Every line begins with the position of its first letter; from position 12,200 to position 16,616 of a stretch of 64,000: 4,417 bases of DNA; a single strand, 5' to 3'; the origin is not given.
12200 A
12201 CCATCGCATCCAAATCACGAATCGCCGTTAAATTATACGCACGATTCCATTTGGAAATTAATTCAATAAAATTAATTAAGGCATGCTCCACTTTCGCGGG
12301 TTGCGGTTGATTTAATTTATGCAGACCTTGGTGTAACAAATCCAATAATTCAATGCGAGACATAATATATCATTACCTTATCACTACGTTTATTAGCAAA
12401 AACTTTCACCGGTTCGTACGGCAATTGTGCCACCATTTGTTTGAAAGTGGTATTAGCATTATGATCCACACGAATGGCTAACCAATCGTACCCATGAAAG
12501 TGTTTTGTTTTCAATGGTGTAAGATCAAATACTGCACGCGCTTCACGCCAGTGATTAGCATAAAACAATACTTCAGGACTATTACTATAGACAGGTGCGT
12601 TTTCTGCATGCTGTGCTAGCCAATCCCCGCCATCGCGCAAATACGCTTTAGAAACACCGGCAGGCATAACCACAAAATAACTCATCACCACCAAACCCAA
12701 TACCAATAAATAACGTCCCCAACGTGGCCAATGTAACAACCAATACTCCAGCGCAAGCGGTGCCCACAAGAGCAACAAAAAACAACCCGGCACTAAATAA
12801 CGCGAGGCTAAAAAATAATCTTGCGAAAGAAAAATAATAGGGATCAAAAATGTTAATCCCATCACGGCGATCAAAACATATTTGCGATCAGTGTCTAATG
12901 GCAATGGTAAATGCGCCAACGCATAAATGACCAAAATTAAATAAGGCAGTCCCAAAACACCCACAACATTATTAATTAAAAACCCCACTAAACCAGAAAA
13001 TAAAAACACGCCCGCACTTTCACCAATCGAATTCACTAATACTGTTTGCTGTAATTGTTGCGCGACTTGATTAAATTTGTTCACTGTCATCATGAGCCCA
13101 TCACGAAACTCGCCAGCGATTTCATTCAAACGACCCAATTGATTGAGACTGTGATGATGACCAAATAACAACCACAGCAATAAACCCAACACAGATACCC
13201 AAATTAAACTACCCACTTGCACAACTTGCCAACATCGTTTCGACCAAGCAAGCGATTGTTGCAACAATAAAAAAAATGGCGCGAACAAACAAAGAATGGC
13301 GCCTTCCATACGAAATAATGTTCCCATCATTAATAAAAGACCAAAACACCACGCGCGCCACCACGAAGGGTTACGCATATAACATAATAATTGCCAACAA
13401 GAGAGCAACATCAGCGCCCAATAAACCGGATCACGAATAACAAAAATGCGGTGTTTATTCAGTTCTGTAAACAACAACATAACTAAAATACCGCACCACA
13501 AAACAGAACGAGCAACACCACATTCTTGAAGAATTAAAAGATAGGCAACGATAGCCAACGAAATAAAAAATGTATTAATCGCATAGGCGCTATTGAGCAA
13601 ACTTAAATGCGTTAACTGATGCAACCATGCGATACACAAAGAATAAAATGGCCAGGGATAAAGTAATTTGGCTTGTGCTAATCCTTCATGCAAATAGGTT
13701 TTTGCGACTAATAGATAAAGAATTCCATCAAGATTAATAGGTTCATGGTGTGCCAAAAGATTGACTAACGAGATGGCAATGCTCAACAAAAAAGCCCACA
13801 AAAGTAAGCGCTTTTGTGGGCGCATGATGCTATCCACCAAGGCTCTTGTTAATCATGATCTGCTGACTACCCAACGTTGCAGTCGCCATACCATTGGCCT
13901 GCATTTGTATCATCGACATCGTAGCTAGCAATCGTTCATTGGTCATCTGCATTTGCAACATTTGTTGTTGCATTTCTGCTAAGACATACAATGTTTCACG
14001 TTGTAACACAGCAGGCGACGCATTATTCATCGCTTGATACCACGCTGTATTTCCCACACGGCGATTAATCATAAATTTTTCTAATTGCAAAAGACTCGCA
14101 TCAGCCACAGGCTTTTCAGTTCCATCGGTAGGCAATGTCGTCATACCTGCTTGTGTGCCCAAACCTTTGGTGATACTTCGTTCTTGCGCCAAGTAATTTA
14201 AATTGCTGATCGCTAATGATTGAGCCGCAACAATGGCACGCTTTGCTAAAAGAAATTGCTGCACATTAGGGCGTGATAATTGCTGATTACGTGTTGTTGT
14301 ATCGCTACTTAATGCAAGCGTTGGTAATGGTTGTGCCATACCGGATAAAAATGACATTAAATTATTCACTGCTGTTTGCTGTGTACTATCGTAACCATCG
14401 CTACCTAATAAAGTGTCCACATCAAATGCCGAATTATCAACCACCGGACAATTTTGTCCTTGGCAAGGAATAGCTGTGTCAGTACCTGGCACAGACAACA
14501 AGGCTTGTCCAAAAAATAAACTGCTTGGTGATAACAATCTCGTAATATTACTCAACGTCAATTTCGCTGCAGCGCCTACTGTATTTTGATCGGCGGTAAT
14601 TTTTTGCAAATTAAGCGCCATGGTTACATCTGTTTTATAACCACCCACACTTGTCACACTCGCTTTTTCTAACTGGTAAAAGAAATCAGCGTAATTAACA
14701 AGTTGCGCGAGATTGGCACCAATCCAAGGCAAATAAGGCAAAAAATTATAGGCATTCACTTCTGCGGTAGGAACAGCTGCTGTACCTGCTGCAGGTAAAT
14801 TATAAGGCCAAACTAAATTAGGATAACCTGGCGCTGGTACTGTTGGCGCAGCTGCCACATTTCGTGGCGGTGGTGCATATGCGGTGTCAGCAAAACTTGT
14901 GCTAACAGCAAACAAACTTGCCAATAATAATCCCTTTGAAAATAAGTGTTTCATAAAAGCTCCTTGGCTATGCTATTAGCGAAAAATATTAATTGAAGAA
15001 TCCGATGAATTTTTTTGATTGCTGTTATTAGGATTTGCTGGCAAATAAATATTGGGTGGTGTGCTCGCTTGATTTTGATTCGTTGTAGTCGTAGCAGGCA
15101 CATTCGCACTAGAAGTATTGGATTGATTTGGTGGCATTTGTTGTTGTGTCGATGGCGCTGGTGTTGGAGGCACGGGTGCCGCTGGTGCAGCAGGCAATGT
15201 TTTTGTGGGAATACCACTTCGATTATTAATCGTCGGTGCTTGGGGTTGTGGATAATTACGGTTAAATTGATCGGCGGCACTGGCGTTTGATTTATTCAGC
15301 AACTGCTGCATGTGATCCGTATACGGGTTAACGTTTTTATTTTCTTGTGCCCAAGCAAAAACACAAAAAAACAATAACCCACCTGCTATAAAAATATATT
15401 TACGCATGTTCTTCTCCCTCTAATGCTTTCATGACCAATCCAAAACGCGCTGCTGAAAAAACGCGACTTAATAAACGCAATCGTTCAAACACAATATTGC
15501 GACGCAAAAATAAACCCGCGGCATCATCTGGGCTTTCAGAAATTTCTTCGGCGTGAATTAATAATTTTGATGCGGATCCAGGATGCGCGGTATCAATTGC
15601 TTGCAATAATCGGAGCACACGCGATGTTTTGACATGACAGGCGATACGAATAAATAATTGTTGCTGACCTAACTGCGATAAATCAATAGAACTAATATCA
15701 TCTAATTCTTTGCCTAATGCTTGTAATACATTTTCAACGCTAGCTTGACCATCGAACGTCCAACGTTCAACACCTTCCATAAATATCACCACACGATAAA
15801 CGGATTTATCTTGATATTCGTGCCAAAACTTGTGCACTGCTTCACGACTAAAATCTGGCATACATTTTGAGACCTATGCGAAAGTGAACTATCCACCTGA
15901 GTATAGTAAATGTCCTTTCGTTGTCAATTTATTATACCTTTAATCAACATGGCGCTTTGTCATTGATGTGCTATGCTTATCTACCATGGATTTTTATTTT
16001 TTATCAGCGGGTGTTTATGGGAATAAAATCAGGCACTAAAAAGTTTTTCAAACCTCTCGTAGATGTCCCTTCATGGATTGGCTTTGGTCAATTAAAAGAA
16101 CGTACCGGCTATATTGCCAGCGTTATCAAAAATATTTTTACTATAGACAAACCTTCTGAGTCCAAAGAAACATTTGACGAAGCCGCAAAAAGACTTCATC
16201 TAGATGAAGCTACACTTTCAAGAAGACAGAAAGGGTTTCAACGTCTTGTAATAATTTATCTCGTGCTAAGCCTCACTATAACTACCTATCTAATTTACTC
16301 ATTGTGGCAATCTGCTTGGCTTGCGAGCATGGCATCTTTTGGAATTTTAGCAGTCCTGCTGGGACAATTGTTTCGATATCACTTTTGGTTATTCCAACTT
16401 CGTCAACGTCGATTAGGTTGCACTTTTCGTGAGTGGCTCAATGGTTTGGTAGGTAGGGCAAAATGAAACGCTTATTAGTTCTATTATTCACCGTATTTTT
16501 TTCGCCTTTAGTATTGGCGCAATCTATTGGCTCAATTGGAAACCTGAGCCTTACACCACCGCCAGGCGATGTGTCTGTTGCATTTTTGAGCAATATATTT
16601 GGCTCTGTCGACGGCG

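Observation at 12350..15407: Candidate Dot/Icm-linked protein glycosylation module: GT-C-like membrane protein coupled to icmX next to Pro/Thr-rich exported proteins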

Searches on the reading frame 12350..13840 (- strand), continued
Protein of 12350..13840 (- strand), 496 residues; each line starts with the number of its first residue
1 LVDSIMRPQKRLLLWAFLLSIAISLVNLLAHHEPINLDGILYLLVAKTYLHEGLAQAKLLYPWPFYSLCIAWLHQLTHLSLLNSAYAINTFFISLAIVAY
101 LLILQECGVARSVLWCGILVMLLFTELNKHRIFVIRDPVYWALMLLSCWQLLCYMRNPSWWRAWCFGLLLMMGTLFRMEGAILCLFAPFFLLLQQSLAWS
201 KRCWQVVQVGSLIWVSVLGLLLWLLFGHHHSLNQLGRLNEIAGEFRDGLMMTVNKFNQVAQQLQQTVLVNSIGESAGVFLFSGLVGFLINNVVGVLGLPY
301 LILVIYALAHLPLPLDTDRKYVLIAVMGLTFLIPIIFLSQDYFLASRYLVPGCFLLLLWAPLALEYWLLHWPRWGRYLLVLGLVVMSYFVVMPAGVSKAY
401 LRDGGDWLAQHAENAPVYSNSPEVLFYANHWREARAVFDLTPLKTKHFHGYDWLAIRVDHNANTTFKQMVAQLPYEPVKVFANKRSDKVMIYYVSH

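Call 93: search_protein_families(library=pfam, proteins=[L003:1122-2741:-, L043:2547-4145:-, L031:10631-12037:-, L012:1-1739:-, L021:549-2522:-, L051:122-1198:+, L043:4168-5385:-], max_evalue=0.001)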
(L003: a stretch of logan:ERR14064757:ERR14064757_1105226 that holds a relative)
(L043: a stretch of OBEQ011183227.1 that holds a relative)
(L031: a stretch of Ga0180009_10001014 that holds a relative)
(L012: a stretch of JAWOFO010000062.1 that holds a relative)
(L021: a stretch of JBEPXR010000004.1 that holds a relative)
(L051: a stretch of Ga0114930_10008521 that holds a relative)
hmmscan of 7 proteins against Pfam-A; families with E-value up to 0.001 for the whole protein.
L003:1122-2741:- (539 aa): 0 families

L043:2547-4145:- (532 aa): 0 families

L031:10631-12037:- (468 aa): 1 family
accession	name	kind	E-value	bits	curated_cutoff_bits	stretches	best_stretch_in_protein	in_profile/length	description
PF01554.23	MatE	-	3.3e-38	131.3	24.9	2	253-417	1-159/161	MatE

L012:1-1739:- (579 aa): 5 families
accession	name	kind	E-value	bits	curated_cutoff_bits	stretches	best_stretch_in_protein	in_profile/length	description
PF22599.2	SecDF_P1_head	-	6.8e-37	126.3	27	1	269-374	9-114/114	SecDF, P1 head subdomain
PF21760.3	SecD_1st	-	4.5e-28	96.9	27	1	154-211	1-58/60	Protein translocase subunit SecDF, P1 domain, N-terminal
PF02355.23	SecD_SecF_C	-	3.2e-19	69.5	20.5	1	377-541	14-181/189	Protein export membrane protein SecD/SecF, C-terminal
PF03176.21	MMPL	-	6.2e-07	29.1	20.5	1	381-535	126-291/333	MMPL family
PF00873.25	ACR_tran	-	4.3e-06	25.2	28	1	390-553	327-496/1021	AcrB/AcrD/AcrF family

L021:549-2522:- (657 aa): 4 families
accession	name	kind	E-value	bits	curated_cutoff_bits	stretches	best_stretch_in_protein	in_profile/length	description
PF00924.24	MS_channel_2nd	-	2.4e-22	79.2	20.2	1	424-491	1-68/68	Mechanosensitive ion channel, beta-domain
PF21082.3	MS_channel_3rd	-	1e-13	52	21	1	502-613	5-87/88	Mechanosensitive ion channel MscS, C-terminal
PF21088.3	MS_channel_1st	-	2.1e-09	37.6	23.1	1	382-422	1-41/42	Mechanosensitive ion channel, transmembrane helices 2/3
PF24956.1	Msl2-3_C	-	3.2e-08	34.1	29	1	574-608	53-87/87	Mechanosensitive ion channel protein 2/3 C-terminal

L051:122-1198:+ (358 aa): 1 family
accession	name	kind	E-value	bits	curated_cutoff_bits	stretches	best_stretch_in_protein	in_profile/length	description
PF03739.19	LptF_LptG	-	3e-82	276.9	27.9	1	6-355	1-352/353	Lipopolysaccharide export system permease LptF/LptG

L043:4168-5385:- (405 aa): 1 family
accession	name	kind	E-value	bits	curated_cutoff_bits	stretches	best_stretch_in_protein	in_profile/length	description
PF00226.36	DnaJ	-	1.5e-13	51.1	27.8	1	10-70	2-63/63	DnaJ domain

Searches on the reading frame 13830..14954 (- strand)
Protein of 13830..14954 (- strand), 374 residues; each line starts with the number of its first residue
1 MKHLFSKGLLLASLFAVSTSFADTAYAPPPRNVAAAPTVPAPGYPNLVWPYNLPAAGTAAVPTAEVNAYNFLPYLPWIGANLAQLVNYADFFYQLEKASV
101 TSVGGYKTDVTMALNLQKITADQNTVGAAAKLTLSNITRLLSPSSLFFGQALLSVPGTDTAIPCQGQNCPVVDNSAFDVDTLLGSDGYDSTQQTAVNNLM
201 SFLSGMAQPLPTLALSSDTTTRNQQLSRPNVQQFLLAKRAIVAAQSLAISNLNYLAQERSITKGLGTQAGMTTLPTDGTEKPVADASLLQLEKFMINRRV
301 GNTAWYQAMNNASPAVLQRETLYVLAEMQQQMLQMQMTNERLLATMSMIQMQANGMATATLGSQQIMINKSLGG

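Call 3: search_protein_families(library=pfam, proteins=[window:13830-14954:-], max_evalue=0.1)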
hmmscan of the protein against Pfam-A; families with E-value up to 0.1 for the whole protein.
window:13830-14954:- (374 aa): 0 families

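Call 4: search_protein_families(library=ncbifam, proteins=[window:13830-14954:-], max_evalue=0.1)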
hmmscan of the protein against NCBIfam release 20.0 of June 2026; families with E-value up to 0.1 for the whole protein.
window:13830-14954:- (374 aa): 1 family
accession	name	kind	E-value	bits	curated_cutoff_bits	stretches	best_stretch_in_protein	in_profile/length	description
NF038225.1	IcmX_IVB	equivalog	6e-11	42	500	1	216-354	294-432/438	type IVB secretion system protein IcmX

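Call 33: list_cluster_members(proteins=[P0001, window:13830-14954:-, window:14976-15407:-, window:16463-18997:+])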
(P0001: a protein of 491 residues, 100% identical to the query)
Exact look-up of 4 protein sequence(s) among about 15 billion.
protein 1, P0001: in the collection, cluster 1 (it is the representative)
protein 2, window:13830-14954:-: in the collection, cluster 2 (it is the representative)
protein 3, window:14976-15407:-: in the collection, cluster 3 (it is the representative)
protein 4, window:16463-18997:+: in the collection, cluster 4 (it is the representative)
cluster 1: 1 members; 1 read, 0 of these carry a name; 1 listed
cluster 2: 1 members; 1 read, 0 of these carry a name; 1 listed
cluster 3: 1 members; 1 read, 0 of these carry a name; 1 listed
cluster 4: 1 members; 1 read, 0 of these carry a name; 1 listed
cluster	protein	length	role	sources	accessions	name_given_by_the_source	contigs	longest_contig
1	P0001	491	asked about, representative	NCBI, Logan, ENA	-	-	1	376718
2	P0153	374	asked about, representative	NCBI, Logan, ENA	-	-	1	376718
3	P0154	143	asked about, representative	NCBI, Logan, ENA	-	-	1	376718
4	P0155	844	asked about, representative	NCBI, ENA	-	-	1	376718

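Call 42: find_homologous_proteins(query=window:13830-14954:-, max_evalue=0.001)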
Query window:13830-14954:- (374 aa): 18 proteins with E <= 0.001 among 8000 candidates.
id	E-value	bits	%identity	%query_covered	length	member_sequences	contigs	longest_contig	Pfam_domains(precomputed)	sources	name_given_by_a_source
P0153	1.6e-237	805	100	100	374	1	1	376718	PF28212.1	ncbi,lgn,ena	-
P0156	6.5e-211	718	88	100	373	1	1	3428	PF28212.1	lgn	-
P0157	9.9e-94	332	47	89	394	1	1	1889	-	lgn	-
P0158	2.4e-83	298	46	85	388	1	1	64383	-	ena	-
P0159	3.5e-81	291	44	90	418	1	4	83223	-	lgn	-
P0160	5.5e-73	264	44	98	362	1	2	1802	-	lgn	-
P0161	2.6e-71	259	44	92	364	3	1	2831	-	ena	-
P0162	1.4e-70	256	44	93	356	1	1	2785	-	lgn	-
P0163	2.7e-70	255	44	93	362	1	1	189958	-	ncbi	-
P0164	1.1e-67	247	43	93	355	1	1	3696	-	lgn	-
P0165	2.1e-66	243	42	92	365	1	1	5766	-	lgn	-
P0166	2.8e-64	236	40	93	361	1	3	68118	PF28212.1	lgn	-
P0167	1.1e-61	227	42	80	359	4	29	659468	-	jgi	jgi:hypothetical protein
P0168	3.9e-53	199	40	93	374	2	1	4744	-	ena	-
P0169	5.9e-50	189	46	57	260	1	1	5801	-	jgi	jgi:hypothetical protein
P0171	5.9e-16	77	33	52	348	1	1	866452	-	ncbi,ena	-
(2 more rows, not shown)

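Call 43: find_encoding_contigs(protein=P0158, flank=7000, max_places=1)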
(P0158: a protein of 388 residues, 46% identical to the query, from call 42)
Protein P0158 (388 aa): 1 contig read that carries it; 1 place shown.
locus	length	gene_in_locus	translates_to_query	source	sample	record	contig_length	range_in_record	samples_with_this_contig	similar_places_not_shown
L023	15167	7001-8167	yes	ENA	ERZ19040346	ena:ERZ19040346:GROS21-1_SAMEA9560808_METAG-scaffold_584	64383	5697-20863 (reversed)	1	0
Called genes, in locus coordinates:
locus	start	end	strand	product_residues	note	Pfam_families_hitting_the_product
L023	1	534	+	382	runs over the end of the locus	PF00437:T2SSE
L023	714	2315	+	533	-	-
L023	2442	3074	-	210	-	-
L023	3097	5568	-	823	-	-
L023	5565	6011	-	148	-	-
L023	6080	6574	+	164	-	PF23130:IcmW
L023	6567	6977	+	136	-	-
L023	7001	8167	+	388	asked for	-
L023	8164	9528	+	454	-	-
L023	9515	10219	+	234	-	PF02527:GidB, PF05175:MTS (weak), PF13847:Methyltransf_31 (weak)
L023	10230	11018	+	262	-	PF00142:Fer4_NifH (weak), PF01656:CbiA, PF02374:ArsA_ATPase (faint), PF06564:CBP_BcsQ, PF09140:MipZ, PF10609:ParA, PF13614:AAA_31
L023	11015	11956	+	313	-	PF02195:ParB_N, PF17762:HTH_ParB, PF23552:ParB_C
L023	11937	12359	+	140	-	PF03653:UPF0093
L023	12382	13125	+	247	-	PF00106:adh_short, PF13561:adh_short_C2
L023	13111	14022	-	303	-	PF01370:Epimerase, PF08338:DUF1731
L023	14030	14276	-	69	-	PF04070:DUF378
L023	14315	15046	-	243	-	PF03734:YkuD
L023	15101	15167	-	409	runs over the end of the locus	PF21305:type_II_gspD_N0 (weak), PF07660:STN (weak), PF03958:Secretin_N, PF00263:Secretin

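Call 44: find_encoding_contigs(protein=P0159, flank=7000, max_places=1)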
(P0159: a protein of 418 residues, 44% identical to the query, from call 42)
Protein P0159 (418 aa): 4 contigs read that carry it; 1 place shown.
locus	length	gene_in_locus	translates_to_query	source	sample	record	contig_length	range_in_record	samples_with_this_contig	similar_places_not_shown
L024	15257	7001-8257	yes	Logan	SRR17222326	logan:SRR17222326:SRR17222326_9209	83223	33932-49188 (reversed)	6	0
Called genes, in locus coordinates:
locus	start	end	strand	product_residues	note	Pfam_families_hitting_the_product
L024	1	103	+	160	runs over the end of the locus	PF16816:DotD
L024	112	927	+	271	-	PF16932:T4SS_TraI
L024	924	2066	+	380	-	PF00437:T2SSE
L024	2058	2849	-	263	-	-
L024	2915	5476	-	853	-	-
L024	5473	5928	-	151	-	-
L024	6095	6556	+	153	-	PF23130:IcmW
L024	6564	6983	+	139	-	-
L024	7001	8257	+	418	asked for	-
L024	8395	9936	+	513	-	-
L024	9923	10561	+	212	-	PF02527:GidB, PF05175:MTS, PF13847:Methyltransf_31, PF13649:Methyltransf_25 (weak)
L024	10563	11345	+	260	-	PF00142:Fer4_NifH (faint), PF01656:CbiA, PF06564:CBP_BcsQ, PF09140:MipZ, PF10609:ParA, PF13614:AAA_31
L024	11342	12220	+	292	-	PF02195:ParB_N, PF17762:HTH_ParB, PF23552:ParB_C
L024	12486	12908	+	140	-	PF03653:UPF0093, PF05425:CopD (weak)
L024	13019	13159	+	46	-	-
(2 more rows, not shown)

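Call 45: find_encoding_contigs(protein=P0163, flank=7000, max_places=1)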
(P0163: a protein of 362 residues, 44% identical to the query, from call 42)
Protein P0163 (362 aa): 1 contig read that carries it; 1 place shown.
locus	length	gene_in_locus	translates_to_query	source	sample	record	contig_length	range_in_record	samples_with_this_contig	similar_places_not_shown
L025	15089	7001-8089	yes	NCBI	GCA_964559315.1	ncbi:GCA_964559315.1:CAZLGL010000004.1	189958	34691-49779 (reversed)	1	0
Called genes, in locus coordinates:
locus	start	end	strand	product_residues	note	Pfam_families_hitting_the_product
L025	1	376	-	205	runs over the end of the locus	-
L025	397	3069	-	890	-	-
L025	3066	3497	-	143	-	-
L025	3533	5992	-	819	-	-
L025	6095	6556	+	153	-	PF23130:IcmW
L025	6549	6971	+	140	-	-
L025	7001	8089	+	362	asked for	-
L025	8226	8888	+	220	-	PF02527:GidB, PF05175:MTS, PF13847:Methyltransf_31, PF13649:Methyltransf_25 (weak)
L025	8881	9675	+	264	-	PF00142:Fer4_NifH, PF01656:CbiA, PF02374:ArsA_ATPase (weak), PF06564:CBP_BcsQ, PF09140:MipZ (weak), PF10609:ParA, PF13614:AAA_31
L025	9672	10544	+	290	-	PF02195:ParB_N, PF17762:HTH_ParB, PF23552:ParB_C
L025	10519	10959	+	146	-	PF03653:UPF0093, PF05425:CopD (weak)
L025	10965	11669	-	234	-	PF03734:YkuD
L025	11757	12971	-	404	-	PF21305:type_II_gspD_N0 (weak), PF07660:STN (weak), PF03958:Secretin_N, PF00263:Secretin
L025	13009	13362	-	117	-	PF04351:PilP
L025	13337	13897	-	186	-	PF04350:PilO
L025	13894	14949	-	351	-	PF05137:PilN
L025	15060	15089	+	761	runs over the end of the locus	PF00912:Transgly, PF17092:PCB_OB, PF00905:Transpeptidase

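Call 46: find_encoding_contigs(protein=P0167, flank=7000, max_places=1)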
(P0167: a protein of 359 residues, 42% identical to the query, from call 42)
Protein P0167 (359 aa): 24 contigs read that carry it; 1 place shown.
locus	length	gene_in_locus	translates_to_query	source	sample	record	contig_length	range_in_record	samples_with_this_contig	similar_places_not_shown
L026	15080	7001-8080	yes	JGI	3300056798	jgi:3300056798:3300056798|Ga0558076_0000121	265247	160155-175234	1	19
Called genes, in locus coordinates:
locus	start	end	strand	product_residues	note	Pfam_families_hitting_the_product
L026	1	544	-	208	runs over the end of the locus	-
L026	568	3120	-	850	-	-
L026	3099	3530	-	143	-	-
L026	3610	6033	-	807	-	-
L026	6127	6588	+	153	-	PF23130:IcmW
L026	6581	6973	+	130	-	-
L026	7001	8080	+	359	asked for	-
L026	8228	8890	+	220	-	PF02527:GidB, PF05175:MTS, PF13847:Methyltransf_31, PF13649:Methyltransf_25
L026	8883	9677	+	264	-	PF00142:Fer4_NifH, PF01656:CbiA, PF02374:ArsA_ATPase (faint), PF06564:CBP_BcsQ, PF09140:MipZ (weak), PF10609:ParA, PF13614:AAA_31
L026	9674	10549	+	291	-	PF02195:ParB_N, PF17762:HTH_ParB, PF23552:ParB_C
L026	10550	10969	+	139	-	PF03653:UPF0093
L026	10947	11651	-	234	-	PF03734:YkuD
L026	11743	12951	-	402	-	PF21305:type_II_gspD_N0 (weak), PF07660:STN (weak), PF03958:Secretin_N, PF00263:Secretin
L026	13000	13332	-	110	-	PF04351:PilP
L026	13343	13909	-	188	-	PF04350:PilO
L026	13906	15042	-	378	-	PF05137:PilN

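Call 56: find_encoding_contigs(protein=P0171, flank=7000, max_places=1)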
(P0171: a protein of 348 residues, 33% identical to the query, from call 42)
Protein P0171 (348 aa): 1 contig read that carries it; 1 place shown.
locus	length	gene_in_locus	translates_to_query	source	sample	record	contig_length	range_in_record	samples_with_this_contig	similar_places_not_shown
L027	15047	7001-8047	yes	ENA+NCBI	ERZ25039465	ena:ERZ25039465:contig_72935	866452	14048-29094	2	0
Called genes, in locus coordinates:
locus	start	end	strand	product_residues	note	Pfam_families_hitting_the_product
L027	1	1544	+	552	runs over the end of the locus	PF14849:YidC_periplas, PF02096:60KD_IMP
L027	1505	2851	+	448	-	PF10396:TrmE_N, PF12631:MnmE_helical, PF03193:RsgA_GTPase (faint), PF01926:MMR_HSR1, PF02421:FeoB_N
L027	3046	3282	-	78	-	-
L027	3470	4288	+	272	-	-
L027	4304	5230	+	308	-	-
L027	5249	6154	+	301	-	-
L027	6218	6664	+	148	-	PF23130:IcmW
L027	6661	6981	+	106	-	-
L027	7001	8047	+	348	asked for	-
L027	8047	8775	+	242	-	PF02602:HEM4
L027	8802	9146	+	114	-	PF09820:AAA-ATPase_like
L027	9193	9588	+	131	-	PF08011:PDDEXK_9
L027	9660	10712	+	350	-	-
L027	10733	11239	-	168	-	PF02600:DsbB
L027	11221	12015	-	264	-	PF03099:BPL_LplA_LipB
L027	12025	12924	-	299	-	PF03331:LpxC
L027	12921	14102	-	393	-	PF00091:Tubulin, PF12327:FtsZ_C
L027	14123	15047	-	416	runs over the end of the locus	PF14450:FtsA, PF02491:SHS2_FTSA, PF06277:EutA (weak), PF06723:MreB_Mbl, PF14450:FtsA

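Call 93: search_protein_families(library=pfam, proteins=[L023:714-2315:+], max_evalue=0.001)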
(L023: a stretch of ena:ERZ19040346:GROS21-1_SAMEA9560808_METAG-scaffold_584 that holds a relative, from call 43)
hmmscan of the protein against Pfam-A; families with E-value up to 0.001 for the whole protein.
L023:714-2315:+ (533 aa): 0 families

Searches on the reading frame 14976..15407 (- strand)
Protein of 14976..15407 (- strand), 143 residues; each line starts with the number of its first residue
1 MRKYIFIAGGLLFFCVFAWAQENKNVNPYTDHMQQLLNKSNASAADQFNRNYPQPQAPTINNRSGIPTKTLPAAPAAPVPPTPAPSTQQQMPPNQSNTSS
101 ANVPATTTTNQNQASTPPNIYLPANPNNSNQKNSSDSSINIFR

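Call 3: search_protein_families(library=pfam, proteins=[window:14976-15407:-], max_evalue=0.1)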
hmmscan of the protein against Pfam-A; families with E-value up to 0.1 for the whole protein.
window:14976-15407:- (143 aa): 1 family
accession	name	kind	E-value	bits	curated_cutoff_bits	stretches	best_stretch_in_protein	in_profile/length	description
PF20485.3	DUF6724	-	0.046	14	27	1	5-34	19-48/64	Family of unknown function (DUF6724)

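Call 4: search_protein_families(library=ncbifam, proteins=[window:14976-15407:-], max_evalue=0.1)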
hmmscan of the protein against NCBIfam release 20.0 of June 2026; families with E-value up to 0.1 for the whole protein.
window:14976-15407:- (143 aa): 0 families

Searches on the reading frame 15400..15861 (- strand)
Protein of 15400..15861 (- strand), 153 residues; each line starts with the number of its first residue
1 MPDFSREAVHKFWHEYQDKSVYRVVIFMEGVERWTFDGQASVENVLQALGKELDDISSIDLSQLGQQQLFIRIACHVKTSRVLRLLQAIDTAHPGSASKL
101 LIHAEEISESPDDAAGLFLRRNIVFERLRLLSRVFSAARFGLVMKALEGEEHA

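Call 3: search_protein_families(library=pfam, proteins=[window:15400-15861:-], max_evalue=0.1)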
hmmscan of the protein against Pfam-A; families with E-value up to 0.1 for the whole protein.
window:15400-15861:- (153 aa): 1 family
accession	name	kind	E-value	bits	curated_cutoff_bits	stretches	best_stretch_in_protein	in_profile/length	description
PF23130.1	IcmW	-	6.5e-55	185.7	27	1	3-149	1-144/144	IcmW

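Call 4: search_protein_families(library=ncbifam, proteins=[window:15400-15861:-], max_evalue=0.1)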
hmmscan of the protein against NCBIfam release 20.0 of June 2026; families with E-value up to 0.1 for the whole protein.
window:15400-15861:- (153 aa): 2 families
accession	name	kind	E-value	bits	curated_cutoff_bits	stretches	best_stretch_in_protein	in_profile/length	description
NF038222.1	IcmW_IVB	equivalog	2.3e-51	173.7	100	1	1-139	1-139/139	type IVB secretion system protein IcmW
NF011830.0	PRK15302.1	equivalog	0.068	12.9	337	1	53-108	55-109/229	hypothetical protein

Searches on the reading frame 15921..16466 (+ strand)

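Call 3: search_protein_families(library=pfam, proteins=[window:15921-16466:+], max_evalue=0.1)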
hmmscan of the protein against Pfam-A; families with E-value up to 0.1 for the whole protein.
window:15921-16466:+ (181 aa): 0 families

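Call 4: search_protein_families(library=ncbifam, proteins=[window:15921-16466:+], max_evalue=0.1)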
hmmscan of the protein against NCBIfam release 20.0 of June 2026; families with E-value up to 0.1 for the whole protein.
window:15921-16466:+ (181 aa): 1 family
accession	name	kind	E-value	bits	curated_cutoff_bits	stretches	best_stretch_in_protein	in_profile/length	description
NF038219.1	IcmV_IVB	equivalog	2.2e-41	141.4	100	1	36-175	6-145/149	type IVB secretion system protein IcmV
